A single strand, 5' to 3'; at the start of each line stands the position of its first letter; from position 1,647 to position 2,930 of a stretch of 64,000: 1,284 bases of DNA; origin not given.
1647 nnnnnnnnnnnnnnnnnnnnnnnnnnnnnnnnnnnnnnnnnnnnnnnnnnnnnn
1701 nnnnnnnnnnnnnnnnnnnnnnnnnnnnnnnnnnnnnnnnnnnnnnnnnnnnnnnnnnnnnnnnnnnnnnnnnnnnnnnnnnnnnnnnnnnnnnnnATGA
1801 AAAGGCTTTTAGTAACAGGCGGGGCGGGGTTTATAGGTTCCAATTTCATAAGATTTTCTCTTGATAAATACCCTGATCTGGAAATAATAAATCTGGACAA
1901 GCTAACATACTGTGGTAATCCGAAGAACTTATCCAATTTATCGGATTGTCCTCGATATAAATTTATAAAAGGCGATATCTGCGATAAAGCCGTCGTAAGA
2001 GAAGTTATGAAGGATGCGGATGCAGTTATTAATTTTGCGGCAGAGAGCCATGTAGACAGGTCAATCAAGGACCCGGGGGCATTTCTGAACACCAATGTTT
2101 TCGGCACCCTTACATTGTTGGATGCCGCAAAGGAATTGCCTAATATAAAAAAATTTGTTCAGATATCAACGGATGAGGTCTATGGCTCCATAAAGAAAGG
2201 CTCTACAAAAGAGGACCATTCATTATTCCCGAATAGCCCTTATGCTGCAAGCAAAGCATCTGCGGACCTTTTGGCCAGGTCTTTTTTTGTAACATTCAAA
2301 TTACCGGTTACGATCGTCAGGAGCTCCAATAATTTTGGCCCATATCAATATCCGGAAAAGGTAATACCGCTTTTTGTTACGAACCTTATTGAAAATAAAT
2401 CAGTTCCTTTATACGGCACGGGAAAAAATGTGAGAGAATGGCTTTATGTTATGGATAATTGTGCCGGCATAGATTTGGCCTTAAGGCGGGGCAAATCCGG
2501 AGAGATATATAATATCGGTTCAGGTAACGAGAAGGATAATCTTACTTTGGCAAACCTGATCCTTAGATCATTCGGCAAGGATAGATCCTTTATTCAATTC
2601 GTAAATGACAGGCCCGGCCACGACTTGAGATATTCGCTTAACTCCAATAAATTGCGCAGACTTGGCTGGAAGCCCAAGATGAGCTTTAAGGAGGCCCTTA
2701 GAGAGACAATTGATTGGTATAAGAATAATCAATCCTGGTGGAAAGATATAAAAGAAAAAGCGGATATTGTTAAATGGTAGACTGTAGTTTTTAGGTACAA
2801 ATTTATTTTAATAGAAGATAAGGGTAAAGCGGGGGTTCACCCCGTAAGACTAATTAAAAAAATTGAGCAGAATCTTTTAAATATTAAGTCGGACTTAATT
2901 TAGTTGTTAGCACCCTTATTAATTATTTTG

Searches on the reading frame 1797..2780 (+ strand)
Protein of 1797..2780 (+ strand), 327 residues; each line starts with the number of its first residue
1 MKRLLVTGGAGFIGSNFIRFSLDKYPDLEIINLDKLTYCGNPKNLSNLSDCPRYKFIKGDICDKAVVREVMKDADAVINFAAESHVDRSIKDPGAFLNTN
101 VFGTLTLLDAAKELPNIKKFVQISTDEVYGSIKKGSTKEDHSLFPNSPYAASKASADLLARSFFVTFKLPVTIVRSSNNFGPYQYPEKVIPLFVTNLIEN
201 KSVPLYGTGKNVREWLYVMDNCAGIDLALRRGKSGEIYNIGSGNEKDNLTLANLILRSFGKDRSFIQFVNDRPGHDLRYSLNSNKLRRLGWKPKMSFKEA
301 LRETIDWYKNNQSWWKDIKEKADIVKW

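Call 50: search_protein_families(library=pfam, proteins=[window:1797-2780:+], max_evalue=0.001)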
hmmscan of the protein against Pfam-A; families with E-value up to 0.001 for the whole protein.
window:1797-2780:+ (327 aa): 8 families
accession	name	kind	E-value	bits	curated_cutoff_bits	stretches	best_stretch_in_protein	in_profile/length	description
PF16363.11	GDP_Man_Dehyd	-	2e-75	254.7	27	1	5-304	1-332/332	GDP-mannose 4,6 dehydratase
PF01370.27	Epimerase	-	6.3e-62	209.5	20.9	1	5-241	2-240/240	NAD dependent epimerase/dehydratase family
PF01073.25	3Beta_HSD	-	2.6e-20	73.1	22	1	5-219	1-219/280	3-beta hydroxysteroid dehydrogenase/isomerase family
PF02719.21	Polysacc_synt_2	-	3.3e-18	66.3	20.2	1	4-278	1-270/293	Polysaccharide biosynthesis protein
PF07993.18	NAD_binding_4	-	3e-14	53.2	20.1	1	6-178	1-206/258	Male sterility protein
PF04321.23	RmlD_sub_bind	-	1.7e-11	44.2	27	1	3-182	2-154/287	RmlD substrate binding domain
PF13460.12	NAD_binding_10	-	3.2e-09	37.3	27.2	1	41-175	28-142/184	NAD(P)H-binding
PF05368.20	NmrA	-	0.00033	20.8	27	1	2-121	3-103/298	NmrA-like family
